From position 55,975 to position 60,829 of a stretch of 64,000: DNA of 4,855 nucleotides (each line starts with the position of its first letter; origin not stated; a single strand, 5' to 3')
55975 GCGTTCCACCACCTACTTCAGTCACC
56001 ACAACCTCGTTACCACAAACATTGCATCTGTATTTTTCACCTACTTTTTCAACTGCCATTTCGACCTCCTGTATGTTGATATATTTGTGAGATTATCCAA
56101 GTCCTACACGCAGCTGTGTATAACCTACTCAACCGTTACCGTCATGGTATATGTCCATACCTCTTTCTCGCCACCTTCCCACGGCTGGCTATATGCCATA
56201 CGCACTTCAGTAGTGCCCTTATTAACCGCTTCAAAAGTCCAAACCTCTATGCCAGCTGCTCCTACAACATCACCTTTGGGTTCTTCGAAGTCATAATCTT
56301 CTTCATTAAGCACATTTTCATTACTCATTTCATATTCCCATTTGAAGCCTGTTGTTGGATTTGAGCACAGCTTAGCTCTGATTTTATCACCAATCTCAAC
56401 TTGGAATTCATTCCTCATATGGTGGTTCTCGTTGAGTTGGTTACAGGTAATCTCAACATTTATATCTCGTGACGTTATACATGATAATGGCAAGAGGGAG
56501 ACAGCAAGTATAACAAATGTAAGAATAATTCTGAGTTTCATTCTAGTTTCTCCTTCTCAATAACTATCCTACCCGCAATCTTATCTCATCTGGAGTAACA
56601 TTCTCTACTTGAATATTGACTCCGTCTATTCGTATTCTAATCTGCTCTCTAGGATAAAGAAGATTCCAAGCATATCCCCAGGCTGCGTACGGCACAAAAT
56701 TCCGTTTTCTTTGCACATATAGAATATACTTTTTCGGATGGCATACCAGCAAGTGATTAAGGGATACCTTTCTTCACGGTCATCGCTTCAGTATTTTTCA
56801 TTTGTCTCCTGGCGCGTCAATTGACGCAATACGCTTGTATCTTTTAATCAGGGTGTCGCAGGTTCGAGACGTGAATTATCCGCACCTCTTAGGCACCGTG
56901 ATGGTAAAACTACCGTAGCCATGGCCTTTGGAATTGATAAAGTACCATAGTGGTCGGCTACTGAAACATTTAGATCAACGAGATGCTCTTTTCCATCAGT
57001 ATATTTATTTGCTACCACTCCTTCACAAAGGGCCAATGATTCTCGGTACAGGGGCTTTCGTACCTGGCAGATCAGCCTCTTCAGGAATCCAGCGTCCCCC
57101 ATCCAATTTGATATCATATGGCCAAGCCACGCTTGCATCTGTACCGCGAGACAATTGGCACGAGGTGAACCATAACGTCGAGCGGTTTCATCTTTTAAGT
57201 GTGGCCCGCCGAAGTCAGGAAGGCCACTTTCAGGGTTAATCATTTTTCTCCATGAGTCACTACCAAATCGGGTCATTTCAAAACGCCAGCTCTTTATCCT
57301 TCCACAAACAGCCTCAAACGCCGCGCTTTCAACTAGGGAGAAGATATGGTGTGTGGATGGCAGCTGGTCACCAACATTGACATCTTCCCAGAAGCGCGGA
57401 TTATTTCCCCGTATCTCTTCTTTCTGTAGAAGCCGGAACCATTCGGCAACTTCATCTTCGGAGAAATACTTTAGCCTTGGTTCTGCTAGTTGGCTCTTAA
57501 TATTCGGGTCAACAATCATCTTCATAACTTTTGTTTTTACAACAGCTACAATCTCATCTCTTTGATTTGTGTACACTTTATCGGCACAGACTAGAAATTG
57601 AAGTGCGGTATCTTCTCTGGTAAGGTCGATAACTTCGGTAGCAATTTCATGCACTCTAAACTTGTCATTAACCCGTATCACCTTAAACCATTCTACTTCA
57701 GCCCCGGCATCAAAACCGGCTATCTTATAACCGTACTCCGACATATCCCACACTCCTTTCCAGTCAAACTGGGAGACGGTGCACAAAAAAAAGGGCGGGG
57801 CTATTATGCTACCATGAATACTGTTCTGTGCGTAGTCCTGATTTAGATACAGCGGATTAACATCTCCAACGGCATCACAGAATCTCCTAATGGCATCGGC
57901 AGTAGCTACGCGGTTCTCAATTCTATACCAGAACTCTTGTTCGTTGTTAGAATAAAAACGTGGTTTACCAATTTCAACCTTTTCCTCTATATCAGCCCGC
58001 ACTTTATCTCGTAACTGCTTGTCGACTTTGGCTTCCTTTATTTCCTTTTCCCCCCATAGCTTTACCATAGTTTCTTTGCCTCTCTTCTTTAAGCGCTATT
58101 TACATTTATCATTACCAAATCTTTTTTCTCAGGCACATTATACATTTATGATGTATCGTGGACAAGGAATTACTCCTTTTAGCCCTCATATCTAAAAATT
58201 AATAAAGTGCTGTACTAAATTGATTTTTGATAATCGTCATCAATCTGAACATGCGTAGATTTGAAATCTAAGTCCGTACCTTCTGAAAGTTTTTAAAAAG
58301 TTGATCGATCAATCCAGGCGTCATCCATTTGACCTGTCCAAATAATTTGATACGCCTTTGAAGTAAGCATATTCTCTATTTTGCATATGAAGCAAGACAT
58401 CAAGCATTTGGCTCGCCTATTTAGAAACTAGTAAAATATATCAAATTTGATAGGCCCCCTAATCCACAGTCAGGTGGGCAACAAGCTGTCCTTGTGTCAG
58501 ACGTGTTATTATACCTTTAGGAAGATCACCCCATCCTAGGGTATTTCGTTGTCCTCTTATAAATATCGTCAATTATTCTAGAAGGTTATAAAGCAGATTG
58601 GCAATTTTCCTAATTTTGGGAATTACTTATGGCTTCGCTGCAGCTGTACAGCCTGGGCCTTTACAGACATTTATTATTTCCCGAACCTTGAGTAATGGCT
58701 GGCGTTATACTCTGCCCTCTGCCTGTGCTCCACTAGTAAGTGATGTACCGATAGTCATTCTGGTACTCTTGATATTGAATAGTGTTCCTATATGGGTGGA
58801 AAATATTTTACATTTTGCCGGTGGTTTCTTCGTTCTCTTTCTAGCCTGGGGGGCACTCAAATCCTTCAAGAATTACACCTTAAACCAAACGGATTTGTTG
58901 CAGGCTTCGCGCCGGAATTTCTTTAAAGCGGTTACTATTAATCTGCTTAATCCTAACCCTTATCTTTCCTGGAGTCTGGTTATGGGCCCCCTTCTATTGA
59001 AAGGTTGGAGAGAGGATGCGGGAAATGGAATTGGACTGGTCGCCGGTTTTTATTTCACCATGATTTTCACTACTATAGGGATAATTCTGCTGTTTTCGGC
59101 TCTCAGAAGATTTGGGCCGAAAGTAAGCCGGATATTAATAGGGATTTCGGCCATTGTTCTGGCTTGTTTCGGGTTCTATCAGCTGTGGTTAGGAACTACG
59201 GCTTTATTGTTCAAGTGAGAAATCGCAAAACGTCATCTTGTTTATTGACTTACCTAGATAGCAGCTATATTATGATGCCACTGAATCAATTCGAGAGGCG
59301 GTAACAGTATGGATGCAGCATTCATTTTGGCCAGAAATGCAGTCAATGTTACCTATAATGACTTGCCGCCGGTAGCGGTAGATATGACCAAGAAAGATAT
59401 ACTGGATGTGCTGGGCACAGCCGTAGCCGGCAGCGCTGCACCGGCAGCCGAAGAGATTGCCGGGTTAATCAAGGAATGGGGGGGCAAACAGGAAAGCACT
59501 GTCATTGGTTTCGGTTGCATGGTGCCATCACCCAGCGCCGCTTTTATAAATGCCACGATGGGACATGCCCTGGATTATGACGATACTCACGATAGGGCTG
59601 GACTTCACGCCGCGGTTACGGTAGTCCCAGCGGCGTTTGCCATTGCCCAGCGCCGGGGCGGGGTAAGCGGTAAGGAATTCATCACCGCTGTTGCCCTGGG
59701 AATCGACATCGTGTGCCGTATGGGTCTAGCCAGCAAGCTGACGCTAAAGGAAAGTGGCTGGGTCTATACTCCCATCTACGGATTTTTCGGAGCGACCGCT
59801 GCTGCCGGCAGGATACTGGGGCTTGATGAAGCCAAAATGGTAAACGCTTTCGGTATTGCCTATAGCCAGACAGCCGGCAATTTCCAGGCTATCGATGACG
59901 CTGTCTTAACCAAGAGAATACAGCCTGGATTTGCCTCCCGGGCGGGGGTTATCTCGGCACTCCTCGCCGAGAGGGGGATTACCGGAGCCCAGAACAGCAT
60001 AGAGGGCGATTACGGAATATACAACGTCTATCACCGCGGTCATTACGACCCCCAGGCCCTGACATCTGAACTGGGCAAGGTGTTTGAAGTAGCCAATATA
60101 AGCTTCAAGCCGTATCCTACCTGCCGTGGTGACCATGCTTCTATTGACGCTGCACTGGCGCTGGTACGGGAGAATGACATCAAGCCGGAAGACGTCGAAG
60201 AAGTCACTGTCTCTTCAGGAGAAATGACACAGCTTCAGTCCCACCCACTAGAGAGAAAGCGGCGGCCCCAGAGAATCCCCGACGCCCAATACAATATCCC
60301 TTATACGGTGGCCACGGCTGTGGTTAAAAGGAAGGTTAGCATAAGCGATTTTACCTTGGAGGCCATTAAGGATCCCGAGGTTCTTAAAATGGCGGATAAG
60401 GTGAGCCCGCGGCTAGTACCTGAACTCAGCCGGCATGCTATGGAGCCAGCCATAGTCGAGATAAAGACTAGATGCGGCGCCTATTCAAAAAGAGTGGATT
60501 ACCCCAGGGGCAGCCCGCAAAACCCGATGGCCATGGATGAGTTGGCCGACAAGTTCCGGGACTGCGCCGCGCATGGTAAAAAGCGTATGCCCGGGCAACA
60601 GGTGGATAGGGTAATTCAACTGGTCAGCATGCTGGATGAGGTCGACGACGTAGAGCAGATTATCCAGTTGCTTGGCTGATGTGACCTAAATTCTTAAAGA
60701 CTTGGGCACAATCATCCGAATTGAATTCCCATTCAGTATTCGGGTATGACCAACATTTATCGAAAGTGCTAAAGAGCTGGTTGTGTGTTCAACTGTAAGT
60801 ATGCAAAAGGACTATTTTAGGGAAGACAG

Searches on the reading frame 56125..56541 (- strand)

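Call 57: search_protein_families(library=pfam, proteins=[window:56125-56541:-], max_evalue=0.00001)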
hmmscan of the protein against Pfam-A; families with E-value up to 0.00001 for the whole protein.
window:56125-56541:- (138 aa): 1 family
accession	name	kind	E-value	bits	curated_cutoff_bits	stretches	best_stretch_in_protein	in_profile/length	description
PF09394.16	Inhibitor_I42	-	2.1e-22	79.6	27.2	1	48-135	2-91/91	Chagasin family peptidase inhibitor I42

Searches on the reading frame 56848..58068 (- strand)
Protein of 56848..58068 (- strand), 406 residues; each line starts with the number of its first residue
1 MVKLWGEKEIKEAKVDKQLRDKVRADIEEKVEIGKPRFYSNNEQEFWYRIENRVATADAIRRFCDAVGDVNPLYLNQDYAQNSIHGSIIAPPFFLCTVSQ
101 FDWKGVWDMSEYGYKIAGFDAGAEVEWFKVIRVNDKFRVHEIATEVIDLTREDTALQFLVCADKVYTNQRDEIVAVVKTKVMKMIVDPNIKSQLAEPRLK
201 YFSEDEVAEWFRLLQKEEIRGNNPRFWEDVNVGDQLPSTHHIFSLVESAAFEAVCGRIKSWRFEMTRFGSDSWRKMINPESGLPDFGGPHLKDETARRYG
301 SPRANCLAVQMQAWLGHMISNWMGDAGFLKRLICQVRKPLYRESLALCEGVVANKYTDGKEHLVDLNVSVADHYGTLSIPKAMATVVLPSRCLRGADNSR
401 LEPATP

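Call 57: search_protein_families(library=pfam, proteins=[window:56848-58068:-], max_evalue=0.00001)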
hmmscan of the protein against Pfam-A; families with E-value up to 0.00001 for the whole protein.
window:56848-58068:- (406 aa): 1 family
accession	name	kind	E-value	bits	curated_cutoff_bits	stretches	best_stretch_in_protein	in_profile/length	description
PF13452.11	FAS1_DH_region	-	4e-12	46.9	22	1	54-175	13-130/132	FAS1-like, dehydratase domain region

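Call 70: search_protein_families(library=ncbifam, proteins=[window:56848-58068:-], max_evalue=1e-10)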
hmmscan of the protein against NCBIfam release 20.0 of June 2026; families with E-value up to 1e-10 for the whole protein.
window:56848-58068:- (406 aa): 0 families

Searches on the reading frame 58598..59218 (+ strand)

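Call 57: search_protein_families(library=pfam, proteins=[window:58598-59218:+], max_evalue=0.00001)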
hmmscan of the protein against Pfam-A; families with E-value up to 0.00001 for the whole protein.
window:58598-59218:+ (206 aa): 1 family
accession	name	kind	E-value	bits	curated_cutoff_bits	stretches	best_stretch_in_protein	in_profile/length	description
PF01810.24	LysE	-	7.8e-17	61.8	25.6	1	14-194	2-188/193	LysE type translocator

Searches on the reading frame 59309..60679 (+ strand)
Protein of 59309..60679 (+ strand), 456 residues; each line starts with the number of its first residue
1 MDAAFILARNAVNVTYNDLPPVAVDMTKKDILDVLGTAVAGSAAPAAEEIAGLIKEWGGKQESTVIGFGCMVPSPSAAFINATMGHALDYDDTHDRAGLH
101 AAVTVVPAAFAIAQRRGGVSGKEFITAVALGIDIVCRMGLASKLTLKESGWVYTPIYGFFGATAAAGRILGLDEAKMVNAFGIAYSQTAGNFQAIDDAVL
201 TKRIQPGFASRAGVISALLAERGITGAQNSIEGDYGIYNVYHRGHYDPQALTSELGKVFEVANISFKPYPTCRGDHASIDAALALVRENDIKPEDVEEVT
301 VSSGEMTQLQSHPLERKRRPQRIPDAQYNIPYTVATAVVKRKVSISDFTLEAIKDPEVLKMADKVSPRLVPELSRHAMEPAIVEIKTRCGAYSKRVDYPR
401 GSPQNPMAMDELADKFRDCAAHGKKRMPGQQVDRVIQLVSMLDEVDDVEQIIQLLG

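Call 57: search_protein_families(library=pfam, proteins=[window:59309-60679:+], max_evalue=0.00001)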
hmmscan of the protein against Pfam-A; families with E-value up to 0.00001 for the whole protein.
window:59309-60679:+ (456 aa): 2 families
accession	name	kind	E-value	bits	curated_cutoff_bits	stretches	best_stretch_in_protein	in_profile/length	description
PF03972.19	MmgE_PrpD_N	-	1.7e-64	217.8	32.1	1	7-244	3-238/244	MmgE/PrpD N-terminal domain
PF19305.4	MmgE_PrpD_C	-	1.6e-32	113.2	32.1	1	269-428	1-157/173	MmgE/PrpD C-terminal domain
